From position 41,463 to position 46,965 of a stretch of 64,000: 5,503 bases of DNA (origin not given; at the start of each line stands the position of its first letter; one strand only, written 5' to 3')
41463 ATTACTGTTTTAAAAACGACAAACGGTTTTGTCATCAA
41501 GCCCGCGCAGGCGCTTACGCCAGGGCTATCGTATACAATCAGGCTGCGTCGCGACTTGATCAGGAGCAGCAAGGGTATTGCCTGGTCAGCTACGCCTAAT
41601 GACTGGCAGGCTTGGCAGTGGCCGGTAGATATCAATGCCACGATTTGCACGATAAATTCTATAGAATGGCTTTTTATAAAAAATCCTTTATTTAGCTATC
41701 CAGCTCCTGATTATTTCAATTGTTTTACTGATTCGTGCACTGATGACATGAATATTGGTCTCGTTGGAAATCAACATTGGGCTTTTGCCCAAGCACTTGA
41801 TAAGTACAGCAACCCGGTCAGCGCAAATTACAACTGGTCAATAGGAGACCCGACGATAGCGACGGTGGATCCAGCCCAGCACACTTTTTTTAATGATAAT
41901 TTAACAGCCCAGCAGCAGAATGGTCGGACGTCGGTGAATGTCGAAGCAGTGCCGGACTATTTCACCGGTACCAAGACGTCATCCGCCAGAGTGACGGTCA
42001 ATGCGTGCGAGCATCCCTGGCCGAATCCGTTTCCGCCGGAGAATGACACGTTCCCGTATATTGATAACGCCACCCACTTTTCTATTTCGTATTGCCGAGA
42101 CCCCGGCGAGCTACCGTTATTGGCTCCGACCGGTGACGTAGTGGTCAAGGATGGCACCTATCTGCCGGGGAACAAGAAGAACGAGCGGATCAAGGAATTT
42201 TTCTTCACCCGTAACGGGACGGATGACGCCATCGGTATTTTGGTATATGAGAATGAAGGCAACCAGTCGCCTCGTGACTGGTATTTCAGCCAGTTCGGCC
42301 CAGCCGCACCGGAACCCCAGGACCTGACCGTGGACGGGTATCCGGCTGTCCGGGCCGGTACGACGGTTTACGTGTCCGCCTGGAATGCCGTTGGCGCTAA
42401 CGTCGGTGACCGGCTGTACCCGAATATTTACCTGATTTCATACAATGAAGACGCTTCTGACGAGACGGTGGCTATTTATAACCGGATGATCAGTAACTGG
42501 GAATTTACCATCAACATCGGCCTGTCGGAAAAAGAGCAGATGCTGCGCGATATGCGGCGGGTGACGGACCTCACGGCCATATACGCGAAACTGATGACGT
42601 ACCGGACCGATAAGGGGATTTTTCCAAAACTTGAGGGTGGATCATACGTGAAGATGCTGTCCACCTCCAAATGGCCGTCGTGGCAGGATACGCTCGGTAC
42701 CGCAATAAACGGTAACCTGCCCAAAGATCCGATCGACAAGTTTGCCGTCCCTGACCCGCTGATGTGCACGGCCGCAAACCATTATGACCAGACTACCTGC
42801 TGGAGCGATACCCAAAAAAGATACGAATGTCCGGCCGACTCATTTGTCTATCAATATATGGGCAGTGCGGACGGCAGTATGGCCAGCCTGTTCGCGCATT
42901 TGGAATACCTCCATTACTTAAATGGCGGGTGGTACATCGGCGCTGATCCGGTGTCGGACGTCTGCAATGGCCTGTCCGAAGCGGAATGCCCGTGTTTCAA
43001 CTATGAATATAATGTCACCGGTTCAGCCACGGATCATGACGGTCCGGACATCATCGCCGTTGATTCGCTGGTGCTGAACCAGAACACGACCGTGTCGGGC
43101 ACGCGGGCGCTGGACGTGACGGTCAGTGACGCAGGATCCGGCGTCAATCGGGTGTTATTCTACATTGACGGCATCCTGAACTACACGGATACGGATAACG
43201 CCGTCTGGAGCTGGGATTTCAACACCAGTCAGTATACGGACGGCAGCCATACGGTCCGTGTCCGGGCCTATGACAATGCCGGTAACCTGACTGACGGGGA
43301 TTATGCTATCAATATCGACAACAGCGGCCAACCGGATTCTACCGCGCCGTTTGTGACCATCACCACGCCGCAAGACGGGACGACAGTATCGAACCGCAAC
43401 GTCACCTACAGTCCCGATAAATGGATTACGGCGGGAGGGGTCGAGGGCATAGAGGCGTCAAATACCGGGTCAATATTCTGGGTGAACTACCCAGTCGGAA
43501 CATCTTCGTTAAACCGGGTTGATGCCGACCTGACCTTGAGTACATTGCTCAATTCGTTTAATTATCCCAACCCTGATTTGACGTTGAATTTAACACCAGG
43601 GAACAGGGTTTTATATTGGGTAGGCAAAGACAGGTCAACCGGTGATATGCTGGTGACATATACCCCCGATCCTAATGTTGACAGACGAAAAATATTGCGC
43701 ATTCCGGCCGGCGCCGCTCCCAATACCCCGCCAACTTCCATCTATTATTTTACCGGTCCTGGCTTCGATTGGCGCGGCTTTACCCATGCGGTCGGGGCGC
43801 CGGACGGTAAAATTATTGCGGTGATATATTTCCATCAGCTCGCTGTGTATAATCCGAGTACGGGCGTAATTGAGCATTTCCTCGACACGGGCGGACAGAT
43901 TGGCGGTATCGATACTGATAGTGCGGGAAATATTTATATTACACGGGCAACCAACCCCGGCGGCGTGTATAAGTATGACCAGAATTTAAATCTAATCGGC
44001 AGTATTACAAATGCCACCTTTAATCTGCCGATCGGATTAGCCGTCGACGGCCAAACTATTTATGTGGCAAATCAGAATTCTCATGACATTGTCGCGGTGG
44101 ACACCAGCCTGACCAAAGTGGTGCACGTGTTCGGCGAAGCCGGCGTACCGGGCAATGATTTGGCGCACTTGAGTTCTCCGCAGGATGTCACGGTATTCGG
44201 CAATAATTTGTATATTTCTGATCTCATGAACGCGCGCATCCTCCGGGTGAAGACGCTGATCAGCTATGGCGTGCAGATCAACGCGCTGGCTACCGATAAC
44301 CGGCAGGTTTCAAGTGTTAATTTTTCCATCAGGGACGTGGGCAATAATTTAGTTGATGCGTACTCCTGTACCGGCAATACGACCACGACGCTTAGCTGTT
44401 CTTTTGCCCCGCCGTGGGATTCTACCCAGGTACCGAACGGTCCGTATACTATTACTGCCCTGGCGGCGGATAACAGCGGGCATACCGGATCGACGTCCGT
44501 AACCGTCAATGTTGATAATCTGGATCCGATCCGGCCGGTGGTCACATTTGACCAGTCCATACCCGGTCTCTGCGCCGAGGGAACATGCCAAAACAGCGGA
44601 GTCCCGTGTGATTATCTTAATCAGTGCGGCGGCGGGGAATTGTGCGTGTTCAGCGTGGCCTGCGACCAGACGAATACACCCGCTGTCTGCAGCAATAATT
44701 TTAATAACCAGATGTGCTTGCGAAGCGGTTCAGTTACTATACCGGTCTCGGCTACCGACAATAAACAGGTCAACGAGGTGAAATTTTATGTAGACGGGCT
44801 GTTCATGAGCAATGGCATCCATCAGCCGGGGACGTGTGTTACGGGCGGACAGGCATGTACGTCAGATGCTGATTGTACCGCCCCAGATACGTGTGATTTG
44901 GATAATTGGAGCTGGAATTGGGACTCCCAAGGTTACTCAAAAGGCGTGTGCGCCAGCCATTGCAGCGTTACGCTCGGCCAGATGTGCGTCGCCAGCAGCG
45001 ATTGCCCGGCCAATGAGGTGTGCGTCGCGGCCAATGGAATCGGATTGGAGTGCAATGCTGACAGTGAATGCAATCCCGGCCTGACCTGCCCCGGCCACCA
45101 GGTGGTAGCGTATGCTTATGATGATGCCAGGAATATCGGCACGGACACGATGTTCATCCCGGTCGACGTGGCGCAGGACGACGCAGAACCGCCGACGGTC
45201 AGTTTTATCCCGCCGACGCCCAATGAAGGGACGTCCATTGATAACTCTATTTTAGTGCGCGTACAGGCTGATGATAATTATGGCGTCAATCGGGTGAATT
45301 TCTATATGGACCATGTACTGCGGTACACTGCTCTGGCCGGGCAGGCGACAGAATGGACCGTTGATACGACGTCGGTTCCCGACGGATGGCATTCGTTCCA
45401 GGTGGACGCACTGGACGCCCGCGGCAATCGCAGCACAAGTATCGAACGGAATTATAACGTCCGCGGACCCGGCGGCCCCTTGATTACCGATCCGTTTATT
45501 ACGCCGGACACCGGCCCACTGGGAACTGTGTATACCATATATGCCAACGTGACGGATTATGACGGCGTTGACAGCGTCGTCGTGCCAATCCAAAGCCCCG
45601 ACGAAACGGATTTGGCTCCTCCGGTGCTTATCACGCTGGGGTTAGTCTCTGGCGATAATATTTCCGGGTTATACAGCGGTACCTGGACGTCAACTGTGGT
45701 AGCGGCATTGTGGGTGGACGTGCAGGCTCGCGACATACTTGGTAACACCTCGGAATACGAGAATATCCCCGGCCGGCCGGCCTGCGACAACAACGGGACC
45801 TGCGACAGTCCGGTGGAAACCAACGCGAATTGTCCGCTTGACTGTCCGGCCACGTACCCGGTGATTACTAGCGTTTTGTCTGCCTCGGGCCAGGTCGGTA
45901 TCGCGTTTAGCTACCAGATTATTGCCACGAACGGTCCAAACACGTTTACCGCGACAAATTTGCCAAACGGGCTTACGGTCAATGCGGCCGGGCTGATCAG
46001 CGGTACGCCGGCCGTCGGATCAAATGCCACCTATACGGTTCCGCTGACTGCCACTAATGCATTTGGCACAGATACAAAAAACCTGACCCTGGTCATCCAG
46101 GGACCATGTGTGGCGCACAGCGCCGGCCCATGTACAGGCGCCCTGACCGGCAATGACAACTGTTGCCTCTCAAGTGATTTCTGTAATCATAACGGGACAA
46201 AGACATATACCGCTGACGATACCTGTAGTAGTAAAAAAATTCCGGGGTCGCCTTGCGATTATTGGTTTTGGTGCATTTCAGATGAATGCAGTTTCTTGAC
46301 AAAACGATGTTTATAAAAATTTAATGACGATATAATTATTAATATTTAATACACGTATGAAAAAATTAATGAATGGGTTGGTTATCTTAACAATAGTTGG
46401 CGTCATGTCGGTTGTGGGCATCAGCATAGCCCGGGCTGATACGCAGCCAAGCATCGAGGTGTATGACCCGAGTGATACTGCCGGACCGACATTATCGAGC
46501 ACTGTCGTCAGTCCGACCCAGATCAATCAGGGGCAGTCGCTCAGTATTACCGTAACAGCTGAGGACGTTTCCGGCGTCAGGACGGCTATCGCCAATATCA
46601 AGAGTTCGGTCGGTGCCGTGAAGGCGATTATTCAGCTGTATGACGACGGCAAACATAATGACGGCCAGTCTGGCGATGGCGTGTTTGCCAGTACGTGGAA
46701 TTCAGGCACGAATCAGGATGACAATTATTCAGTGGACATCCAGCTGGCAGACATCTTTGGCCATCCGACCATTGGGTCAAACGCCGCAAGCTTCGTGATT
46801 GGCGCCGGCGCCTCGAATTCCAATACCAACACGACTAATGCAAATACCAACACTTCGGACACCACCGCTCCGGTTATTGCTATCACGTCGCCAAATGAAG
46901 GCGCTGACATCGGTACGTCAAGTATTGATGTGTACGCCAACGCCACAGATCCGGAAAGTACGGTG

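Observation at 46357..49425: Accessory surface-protein trio downstream of the giant gene: one Ig-like secreted protein and two paralogous TSP3-repeat, Asn-rich membrane proteins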

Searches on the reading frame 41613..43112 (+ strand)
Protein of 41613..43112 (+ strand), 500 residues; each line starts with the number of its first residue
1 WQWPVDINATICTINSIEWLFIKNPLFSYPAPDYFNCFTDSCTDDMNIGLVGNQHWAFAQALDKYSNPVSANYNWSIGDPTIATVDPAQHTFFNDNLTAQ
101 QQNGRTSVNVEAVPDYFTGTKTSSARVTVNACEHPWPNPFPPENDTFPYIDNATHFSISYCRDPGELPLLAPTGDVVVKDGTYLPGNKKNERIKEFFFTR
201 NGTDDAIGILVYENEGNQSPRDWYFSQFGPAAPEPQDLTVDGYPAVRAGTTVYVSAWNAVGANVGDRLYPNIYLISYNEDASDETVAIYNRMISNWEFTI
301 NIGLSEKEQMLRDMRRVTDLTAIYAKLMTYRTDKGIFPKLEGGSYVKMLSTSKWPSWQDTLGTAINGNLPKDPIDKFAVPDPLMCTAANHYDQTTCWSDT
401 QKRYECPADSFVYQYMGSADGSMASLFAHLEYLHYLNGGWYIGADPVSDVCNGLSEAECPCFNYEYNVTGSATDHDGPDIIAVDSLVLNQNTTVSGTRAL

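Call 69: search_solved_structures(query=window:41613-43112:+, max_evalue=1)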
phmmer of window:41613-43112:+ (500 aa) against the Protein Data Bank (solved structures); distinct sequences matched with E-value up to 1: 0.

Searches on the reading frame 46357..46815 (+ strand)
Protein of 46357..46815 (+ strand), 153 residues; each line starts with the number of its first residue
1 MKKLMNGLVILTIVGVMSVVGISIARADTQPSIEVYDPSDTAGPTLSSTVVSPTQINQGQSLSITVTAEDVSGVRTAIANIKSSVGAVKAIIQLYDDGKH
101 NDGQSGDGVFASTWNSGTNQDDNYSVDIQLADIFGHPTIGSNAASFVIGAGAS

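Call 7: search_protein_families(library=pfam, proteins=[window:46357-46815:+], max_evalue=1)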
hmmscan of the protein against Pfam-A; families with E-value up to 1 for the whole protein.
seq(153 aa): 0 families
